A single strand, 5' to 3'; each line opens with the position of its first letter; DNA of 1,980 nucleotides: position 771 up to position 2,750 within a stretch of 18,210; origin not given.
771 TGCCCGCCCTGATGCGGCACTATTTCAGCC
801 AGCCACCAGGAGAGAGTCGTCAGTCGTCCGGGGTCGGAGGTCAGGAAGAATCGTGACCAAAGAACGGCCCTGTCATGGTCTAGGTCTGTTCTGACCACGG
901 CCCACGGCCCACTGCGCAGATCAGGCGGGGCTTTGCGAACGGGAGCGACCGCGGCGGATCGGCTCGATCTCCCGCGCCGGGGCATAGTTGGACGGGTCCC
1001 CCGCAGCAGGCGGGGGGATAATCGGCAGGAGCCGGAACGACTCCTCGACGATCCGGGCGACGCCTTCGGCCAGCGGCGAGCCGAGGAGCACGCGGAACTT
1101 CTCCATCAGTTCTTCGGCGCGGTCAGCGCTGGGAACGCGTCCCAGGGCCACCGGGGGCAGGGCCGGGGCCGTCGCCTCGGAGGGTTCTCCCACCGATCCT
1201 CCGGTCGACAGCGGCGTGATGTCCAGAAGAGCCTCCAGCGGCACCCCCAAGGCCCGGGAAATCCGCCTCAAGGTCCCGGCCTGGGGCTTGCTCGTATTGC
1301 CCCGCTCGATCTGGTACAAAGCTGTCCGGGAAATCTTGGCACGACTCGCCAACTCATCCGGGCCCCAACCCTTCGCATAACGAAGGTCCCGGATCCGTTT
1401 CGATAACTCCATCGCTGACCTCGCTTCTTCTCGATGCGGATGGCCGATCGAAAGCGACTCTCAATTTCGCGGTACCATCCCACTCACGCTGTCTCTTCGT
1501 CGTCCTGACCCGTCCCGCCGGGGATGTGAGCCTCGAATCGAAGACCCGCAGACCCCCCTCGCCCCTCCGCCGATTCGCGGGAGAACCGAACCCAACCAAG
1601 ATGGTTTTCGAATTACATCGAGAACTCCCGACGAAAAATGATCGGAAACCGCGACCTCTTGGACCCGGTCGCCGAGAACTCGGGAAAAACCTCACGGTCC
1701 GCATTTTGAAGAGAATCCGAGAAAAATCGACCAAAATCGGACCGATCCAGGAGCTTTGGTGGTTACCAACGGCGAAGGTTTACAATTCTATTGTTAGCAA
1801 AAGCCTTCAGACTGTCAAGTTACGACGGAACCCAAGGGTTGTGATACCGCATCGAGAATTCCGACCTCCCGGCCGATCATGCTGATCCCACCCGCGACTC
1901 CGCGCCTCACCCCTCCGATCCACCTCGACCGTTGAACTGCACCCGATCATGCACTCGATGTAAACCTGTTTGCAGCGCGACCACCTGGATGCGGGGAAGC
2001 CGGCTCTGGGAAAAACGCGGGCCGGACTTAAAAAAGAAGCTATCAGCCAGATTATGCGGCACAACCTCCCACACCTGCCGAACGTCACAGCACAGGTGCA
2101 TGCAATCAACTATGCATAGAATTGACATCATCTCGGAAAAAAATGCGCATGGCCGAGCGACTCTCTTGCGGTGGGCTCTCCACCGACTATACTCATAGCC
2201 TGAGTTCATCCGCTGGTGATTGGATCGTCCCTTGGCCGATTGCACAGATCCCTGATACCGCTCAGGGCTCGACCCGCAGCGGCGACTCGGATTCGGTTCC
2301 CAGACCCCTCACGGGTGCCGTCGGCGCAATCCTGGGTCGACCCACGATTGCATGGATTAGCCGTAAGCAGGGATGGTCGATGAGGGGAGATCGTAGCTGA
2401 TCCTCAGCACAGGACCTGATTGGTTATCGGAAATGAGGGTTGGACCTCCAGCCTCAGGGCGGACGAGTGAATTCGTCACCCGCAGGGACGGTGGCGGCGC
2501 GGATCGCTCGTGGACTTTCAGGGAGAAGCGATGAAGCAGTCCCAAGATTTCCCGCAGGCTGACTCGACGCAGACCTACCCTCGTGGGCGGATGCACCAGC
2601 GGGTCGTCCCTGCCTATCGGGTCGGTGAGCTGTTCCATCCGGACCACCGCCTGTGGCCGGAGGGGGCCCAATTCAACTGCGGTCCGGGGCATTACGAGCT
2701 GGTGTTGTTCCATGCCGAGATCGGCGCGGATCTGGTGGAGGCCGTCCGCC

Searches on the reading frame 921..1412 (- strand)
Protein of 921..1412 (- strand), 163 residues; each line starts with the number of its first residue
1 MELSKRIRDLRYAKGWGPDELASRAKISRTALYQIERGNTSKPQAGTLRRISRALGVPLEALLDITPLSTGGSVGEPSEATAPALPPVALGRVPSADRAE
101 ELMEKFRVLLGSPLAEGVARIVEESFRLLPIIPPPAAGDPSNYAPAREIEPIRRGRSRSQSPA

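Call 8: search_protein_families(library=pfam, proteins=[window:921-1412:-], max_evalue=0.01)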
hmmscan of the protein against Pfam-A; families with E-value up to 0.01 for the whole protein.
window:921-1412:- (163 aa): 6 families
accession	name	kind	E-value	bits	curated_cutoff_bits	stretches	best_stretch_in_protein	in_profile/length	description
PF12844.13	HTH_19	-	5.5e-12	45.8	30.2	1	5-63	2-59/64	Helix-turn-helix domain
PF13560.12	HTH_31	-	3.8e-11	43.6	27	1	2-60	1-59/64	Helix-turn-helix domain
PF01381.28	HTH_3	-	7.5e-11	42.3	23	1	7-61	1-54/55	Helix-turn-helix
PF13443.12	HTH_26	-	7.3e-05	23.4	22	1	7-66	2-61/63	Cro/C1-type HTH DNA-binding domain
PF13413.12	HTH_25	-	0.0031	17.8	24.6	1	7-58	2-58/62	Helix-turn-helix domain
PF21716.3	dnstrm_HI1420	-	0.0037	17.5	27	1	13-61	41-88/90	Probable addiction module antidote protein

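Call 14: find_encoding_contigs(protein=window:921-1412:-, flank=10000, max_places=10)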
Protein window:921-1412:- (163 aa): 5 contigs read that carry it; 5 places shown.
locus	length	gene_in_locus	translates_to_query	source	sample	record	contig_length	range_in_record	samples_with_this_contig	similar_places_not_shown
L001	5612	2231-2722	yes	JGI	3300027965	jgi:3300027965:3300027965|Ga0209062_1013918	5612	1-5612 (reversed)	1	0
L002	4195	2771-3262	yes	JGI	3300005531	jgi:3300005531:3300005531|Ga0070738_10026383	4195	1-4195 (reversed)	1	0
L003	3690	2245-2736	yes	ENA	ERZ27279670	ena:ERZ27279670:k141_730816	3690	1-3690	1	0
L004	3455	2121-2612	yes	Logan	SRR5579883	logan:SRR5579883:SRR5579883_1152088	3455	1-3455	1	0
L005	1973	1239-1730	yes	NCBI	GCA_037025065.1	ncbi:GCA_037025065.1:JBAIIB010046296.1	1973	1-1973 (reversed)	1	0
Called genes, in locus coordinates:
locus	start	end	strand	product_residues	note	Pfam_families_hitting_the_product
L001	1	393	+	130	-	?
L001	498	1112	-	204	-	-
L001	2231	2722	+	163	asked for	PF12844:HTH_19, PF13560:HTH_31, PF01381:HTH_3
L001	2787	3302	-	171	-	-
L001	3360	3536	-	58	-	-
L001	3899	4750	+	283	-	PF02621:VitK2_biosynth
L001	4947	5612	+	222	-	?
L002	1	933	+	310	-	?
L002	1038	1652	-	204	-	-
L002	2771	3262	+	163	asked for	PF12844:HTH_19, PF13560:HTH_31, PF01381:HTH_3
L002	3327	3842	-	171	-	-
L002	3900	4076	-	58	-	-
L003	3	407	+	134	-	?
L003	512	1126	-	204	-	-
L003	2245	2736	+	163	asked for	PF12844:HTH_19, PF13560:HTH_31, PF01381:HTH_3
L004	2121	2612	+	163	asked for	PF12844:HTH_19, PF13560:HTH_31, PF01381:HTH_3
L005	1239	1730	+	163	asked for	PF12844:HTH_19, PF13560:HTH_31, PF01381:HTH_3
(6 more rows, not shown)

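Call 16: find_homologous_proteins(query=window:921-1412:-)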
Query window:921-1412:- (163 aa): 1805 proteins with E <= 0.001 among 2069 candidates; the best 120 are listed.
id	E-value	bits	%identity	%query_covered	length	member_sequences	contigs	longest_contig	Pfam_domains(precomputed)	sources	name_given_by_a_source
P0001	2.3e-92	325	99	98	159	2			PF12844.14,PF01381.29,PF13560.13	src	-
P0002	5.4e-87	308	91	100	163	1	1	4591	PF12844.14,PF01381.29,PF13560.13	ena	-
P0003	3.5e-86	305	91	100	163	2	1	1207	PF12844.14,PF01381.29,PF13560.13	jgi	jgi:transcriptional regulator with XRE-family HTH domain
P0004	1.2e-85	303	90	100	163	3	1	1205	PF12844.14,PF01381.29,PF13560.13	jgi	jgi:transcriptional regulator with XRE-family HTH domain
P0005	1.6e-85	303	91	100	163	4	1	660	PF12844.14,PF01381.29,PF13560.13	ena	-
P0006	4.4e-85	301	89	100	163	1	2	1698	PF12844.14,PF01381.29,PF13560.13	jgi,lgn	jgi:transcriptional regulator with XRE-family HTH domain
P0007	8.7e-83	294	89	93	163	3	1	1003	PF12844.14,PF01381.29,PF13560.13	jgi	jgi:transcriptional regulator with XRE-family HTH domain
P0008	1.0e-78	281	86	93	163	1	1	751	PF12844.14,PF01381.29,PF13560.13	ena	-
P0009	1.1e-74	268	82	93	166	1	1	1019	PF12844.14,PF01381.29,PF13560.13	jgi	jgi:transcriptional regulator with XRE-family HTH domain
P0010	9.4e-74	265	81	93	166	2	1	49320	PF12844.14,PF01381.29,PF13560.13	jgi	jgi:transcriptional regulator with XRE-family HTH domain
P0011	9.9e-74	265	85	78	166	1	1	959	PF12844.14,PF01381.29,PF13560.13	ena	-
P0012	2.3e-73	263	81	99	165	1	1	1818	PF12844.14,PF01381.29,PF13560.13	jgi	jgi:transcriptional regulator with XRE-family HTH domain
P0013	3.1e-73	263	79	92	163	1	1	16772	PF12844.14,PF01381.29,PF13560.13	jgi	jgi:transcriptional regulator with XRE-family HTH domain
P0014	5.6e-73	262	79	99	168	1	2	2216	PF12844.14,PF01381.29,PF13560.13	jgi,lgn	jgi:transcriptional regulator with XRE-family HTH domain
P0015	6.5e-73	262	80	99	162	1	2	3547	PF12844.14,PF01381.29,PF13560.13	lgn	-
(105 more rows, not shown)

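Call 18: find_related_loci(query=A1, collection=genome_contigs, flank=4000)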
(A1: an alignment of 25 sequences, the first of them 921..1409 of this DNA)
Query A1 (162 aa) in genome_contigs; peptide patterns used: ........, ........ (x = any residue, [..] = any of these).
121 stretches matched a pattern; 55 encode a relative of the query (tblastn E <= 1e-3); 55 distinct loci.
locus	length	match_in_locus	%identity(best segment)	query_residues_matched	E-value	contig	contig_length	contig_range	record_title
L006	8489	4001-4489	76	1-161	2e-73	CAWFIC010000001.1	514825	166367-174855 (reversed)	MAG: uncultured Planctomycetota bacterium isolate MFD02579.bin.2.73 genome assembly, contig: contig_13617, whole genome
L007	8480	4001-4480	76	1-161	9e-72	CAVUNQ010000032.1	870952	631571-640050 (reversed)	MAG: uncultured Planctomycetota bacterium isolate MFD02579.bin.2.36 genome assembly, contig: contig_8169, whole genome s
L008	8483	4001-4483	73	1-160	3e-71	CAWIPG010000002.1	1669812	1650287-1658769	MAG: uncultured Acidobacteriaceae bacterium isolate MFD00964.bin.1.217 genome assembly, contig: contig_35762, whole geno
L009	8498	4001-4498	79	1-162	3e-70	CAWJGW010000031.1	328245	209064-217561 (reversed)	MAG: uncultured Isosphaeraceae bacterium isolate MFD04463.bin.2.46 genome assembly, contig: contig_46046, whole genome s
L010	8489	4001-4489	72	1-162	9e-68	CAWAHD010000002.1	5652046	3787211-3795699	MAG: uncultured Isosphaeraceae bacterium isolate MFD02248.bin.2.64 genome assembly, contig: contig_17005, whole genome s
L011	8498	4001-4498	75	1-162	1e-67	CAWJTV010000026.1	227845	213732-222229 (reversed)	MAG: uncultured Planctomycetota bacterium isolate MFD04463.bin.2.167 genome assembly, contig: contig_35334, whole genome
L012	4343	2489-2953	76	1-149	3e-67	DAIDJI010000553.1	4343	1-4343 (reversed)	MAG TPA_asm: Planctomycetales bacterium isolate clean381 NODE_553_length_4343_cov_3.575715, whole genome shotgun sequenc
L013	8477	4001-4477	72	1-160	6e-67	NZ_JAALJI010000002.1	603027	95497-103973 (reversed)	Paludisphaera soli strain JC670 2, whole genome shotgun sequence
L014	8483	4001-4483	70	1-159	1e-66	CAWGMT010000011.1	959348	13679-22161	MAG: uncultured Isosphaeraceae bacterium isolate MFD09567.bin.2.2 genome assembly, contig: contig_234, whole genome shot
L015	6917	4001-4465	75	1-149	2e-66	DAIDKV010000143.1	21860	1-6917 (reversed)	MAG TPA_asm: Planctomycetales bacterium isolate clean412 k141_428110, whole genome shotgun sequence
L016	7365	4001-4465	75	1-149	4e-66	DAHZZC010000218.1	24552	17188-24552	MAG TPA_asm: Planctomycetales bacterium isolate clean5766 k141_816463, whole genome shotgun sequence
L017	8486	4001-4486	72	1-160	3e-64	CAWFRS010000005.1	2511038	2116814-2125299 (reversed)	MAG: uncultured Planctomycetota bacterium isolate MFD09671.bin.2.141 genome assembly, contig: contig_11883, whole genome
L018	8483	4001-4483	71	1-160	3e-64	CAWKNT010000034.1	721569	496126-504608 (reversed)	MAG: uncultured Isosphaeraceae bacterium isolate MFD04434.bin.2.10 genome assembly, contig: contig_4387, whole genome sh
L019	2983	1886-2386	69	1-162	4e-64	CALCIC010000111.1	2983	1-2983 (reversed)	MAG TPA_asm: uncultured Isosphaeraceae bacterium isolate SRR3997478_bin.93_CONCOCT_v1.1_MAG genome assembly, contig: ERZ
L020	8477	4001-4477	71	1-162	8e-64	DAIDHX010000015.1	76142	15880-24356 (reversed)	MAG TPA_asm: Planctomycetales bacterium isolate clean352 k141_1088186, whole genome shotgun sequence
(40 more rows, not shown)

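Call 24: find_related_loci(query=window:921-1409:-, collection=metagenome_contigs, flank=3000)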
Query window:921-1409:- (162 aa) in metagenome_contigs; peptide patterns used: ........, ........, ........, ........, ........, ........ (x = any residue, [..] = any of these).
413 stretches matched a pattern; 97 encode a relative of the query (tblastn E <= 1e-3); the best 80 are kept; 80 distinct loci.
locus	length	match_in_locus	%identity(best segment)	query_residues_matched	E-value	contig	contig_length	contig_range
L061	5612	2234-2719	100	1-162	1e-100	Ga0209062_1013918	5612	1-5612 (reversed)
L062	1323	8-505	79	1-162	3e-77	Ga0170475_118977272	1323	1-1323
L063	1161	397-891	75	1-160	3e-75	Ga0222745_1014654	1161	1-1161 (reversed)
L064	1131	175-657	75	1-160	2e-74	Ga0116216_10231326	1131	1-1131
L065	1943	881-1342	76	1-149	1e-70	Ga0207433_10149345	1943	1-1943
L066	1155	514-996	75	1-160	3e-72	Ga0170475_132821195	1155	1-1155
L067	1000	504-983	71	1-159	7e-73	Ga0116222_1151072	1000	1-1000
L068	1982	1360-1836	75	1-161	1e-69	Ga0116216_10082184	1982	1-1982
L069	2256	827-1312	71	1-160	2e-68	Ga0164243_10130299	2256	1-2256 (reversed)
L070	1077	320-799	75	1-160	1e-71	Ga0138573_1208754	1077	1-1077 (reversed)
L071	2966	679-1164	72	1-162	3e-67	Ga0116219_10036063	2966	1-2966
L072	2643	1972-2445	74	1-160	8e-67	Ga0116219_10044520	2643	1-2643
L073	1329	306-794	76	1-158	1e-69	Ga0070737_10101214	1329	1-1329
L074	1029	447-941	81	1-162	9e-71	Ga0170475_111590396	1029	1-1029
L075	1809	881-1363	72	1-159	3e-67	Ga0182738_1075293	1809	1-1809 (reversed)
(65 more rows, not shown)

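Call 25: find_encoding_contigs(protein=P0002, flank=4000, max_places=3)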
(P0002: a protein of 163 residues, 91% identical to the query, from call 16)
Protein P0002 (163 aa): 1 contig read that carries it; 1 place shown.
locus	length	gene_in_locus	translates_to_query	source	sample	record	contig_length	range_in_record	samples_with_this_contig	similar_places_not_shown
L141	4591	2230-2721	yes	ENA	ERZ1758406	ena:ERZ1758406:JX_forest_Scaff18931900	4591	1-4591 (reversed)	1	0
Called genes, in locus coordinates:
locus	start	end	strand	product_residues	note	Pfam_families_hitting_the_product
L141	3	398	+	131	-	?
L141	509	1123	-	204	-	-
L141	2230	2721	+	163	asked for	PF12844:HTH_19, PF13560:HTH_31, PF01381:HTH_3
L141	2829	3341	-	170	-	-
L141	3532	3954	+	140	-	PF01582:TIR, PF13676:TIR_2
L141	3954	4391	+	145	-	PF01582:TIR, PF13676:TIR_2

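Call 26: find_encoding_contigs(protein=P0006, flank=4000, max_places=3)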
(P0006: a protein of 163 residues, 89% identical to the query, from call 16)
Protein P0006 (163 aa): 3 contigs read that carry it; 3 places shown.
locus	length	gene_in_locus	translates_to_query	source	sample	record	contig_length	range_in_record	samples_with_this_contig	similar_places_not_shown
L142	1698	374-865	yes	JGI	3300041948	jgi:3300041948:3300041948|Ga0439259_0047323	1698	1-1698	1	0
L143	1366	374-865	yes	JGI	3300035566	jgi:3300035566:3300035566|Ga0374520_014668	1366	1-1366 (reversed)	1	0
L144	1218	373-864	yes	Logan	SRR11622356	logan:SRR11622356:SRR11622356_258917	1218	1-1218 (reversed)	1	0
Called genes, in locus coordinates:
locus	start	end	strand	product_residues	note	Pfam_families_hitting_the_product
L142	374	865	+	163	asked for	PF12844:HTH_19, PF13560:HTH_31, PF01381:HTH_3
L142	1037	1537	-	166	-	-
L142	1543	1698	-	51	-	?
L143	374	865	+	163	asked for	PF12844:HTH_19, PF13560:HTH_31, PF01381:HTH_3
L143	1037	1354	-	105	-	-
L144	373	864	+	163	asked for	PF12844:HTH_19, PF13560:HTH_31, PF01381:HTH_3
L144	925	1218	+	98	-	?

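Call 27: find_encoding_contigs(protein=P0010, flank=4000, max_places=3)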
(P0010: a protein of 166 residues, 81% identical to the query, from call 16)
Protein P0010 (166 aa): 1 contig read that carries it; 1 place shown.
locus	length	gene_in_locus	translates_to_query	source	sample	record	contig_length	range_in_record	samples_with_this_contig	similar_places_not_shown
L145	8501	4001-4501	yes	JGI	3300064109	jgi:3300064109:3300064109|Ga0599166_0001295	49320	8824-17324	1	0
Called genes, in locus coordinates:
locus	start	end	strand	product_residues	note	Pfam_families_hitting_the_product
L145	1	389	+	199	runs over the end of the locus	PF05685:Uma2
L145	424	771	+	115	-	PF00543:P-II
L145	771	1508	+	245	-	PF00702:Hydrolase, PF12710:HAD (weak), PF13419:HAD_2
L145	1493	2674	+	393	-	PF13439:Glyco_transf_4, PF13579:Glyco_trans_4_4, PF20706:GT4-conflict (weak), PF00534:Glycos_transf_1, PF13692:Glyco_trans_1_4, PF13524:Glyco_trans_1_2 (weak)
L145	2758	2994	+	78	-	-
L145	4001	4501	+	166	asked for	PF12844:HTH_19, PF13560:HTH_31, PF01381:HTH_3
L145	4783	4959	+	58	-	-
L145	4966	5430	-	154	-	-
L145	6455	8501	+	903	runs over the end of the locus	PF07719:TPR_2 (faint), PF13424:TPR_12 (weak)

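Call 39: search_solved_structures(query=A1, max_evalue=0.01)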
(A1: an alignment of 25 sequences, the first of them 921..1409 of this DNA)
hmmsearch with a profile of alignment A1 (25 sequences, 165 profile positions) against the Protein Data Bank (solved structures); distinct sequences matched with E-value up to 0.01: 11.
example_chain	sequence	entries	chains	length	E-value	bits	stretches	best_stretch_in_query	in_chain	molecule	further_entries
1b0n_A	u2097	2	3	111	1.1e-05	28.7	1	4-74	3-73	PROTEIN (SINR PROTEIN) | HTH-TYPE TRANSCRIPTIONAL REGULATOR SINR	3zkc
5tn0_A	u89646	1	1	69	1.4e-05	28.3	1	4-66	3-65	HTH-type transcriptional regulator SinR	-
3qq6_A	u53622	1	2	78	2e-05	27.8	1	4-66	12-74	HTH-type transcriptional regulator sinR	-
7t5u_A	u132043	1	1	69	5.9e-05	26.3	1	3-64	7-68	Helix-turn-helix domain-containing protein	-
1sq8_A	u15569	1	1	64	0.00067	22.8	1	3-64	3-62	dh434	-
6rnz_A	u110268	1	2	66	0.00093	22.4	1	1-64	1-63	HTH-type transcriptional regulator DdrOC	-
6rmq_A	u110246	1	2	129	0.0017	21.5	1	1-67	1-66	HTH-type transcriptional regulator DdrOC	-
6rnx_A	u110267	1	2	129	0.0025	21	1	1-67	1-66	HTH-type transcriptional regulator DdrOC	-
6jq1_A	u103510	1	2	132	0.0031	20.7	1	1-68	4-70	Transcriptional regulator, XRE family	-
7ewc_A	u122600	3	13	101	0.0045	20.1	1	6-63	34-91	Putative antitoxin HigA2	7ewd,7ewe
1y9q_A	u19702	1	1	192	0.0069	19.5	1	3-67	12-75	transcriptional regulator, HTH_3 family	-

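Call 40: search_protein_families(library=ncbifam, proteins=[window:921-1412:-], max_evalue=0.01)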
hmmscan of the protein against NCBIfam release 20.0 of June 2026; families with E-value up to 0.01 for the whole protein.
window:921-1412:- (163 aa): 9 families
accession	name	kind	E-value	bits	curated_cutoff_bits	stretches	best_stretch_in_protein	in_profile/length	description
NF046032.1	TransRegSlrRBacil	equivalog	5.3e-07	29.8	250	1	5-65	4-64/149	HTH-type transcriptional regulator SlrR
NF041951.1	phage_RstR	subfamily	1.8e-06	28.2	80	1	1-63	1-62/108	RstR family transcriptional repressor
NF006015.0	PRK08154.1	subfamily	4.8e-06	25.9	204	1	2-64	30-91/314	anaerobic benzoate catabolism transcriptional regulator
TIGR00270.2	TIGR00270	equivalog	6.3e-05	22.8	110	1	4-59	77-131/159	multiprotein bridging factor aMBF1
TIGR03070.1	couple_hipB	subfamily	8.9e-05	22.4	71.65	1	2-57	2-56/58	type II toxin-antitoxin system Y4mF family antitoxin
NF010465.0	PRK13890.1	equivalog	0.00057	20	96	1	17-69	20-71/121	conjugal transfer protein TrbA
NF003162.0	PRK04140.1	equivalog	0.0035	16.4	263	1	5-66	129-189/317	transcriptional regulator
TIGR02684.1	dnstrm_HI1420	hypoth_equivalog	0.0043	17.2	53.7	1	13-61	41-88/89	addiction module antidote protein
NF047948.1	male_kill_WMK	equivalog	0.0061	16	300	1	4-63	164-222/300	WO male-killing family protein Wmk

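Call 44: find_encoding_contigs(protein=P0003, flank=3000, max_places=3)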
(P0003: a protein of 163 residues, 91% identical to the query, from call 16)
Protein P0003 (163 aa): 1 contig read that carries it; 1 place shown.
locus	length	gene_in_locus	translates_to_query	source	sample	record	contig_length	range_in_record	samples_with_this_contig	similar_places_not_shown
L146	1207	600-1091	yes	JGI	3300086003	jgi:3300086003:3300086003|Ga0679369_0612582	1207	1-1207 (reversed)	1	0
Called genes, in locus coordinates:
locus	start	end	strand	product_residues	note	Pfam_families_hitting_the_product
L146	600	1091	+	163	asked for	PF12844:HTH_19, PF13560:HTH_31, PF01381:HTH_3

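Call 45: find_encoding_contigs(protein=P0004, flank=3000, max_places=3)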
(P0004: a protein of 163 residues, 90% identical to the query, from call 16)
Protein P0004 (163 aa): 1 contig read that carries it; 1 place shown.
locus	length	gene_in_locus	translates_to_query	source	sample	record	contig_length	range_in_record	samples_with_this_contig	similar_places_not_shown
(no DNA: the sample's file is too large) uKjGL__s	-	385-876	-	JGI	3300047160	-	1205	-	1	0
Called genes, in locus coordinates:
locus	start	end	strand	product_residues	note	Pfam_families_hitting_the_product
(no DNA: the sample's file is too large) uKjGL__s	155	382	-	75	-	-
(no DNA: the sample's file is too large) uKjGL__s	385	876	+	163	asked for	PF12844:HTH_19, PF13560:HTH_31, PF01381:HTH_3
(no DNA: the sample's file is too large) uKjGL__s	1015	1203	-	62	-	?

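Call 46: find_encoding_contigs(protein=P0007, flank=3000, max_places=3)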
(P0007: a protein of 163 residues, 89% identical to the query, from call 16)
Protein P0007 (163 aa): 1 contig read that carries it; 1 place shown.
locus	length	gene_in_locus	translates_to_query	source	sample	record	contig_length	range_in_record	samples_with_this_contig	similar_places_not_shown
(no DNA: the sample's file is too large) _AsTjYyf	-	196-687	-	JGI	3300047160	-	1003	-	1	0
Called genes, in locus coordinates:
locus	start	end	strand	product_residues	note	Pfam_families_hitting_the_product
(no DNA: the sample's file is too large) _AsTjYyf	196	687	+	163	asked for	PF12844:HTH_19, PF13560:HTH_31, PF01381:HTH_3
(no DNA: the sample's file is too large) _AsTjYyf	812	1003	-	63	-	?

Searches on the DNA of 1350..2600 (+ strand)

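Call 29: search_rna_families(source=window, start=1350, end=2600, threshold=evalue, max_evalue=5)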
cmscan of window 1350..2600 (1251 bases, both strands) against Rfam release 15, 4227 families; matches with E-value up to 5: 1.
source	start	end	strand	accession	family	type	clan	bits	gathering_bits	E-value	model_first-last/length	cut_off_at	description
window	1589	1646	+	RF01933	bxd_5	Gene; lncRNA;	-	13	50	3.6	1-57/57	no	Bithoraxoid conserved region 5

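Call 55: search_dna_similar(query=window:1413-2530:+, collection=plasmids, mode=distant, max_rows=5)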
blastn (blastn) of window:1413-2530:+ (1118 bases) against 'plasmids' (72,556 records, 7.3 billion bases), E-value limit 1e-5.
No match.

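Call 56: search_dna_similar(query=window:1413-2530:+, collection=phages, mode=distant, max_rows=5)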
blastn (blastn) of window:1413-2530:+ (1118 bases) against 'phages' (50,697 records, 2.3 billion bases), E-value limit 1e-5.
No match.

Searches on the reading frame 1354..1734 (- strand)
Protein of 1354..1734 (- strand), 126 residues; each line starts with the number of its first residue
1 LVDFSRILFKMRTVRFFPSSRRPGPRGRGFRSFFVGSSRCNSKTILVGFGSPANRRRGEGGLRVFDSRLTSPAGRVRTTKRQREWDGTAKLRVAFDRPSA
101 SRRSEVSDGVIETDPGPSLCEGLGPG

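Call 8: search_protein_families(library=pfam, proteins=[window:1354-1734:-], max_evalue=0.01)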
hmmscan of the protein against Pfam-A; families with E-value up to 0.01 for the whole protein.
window:1354-1734:- (126 aa): 0 families
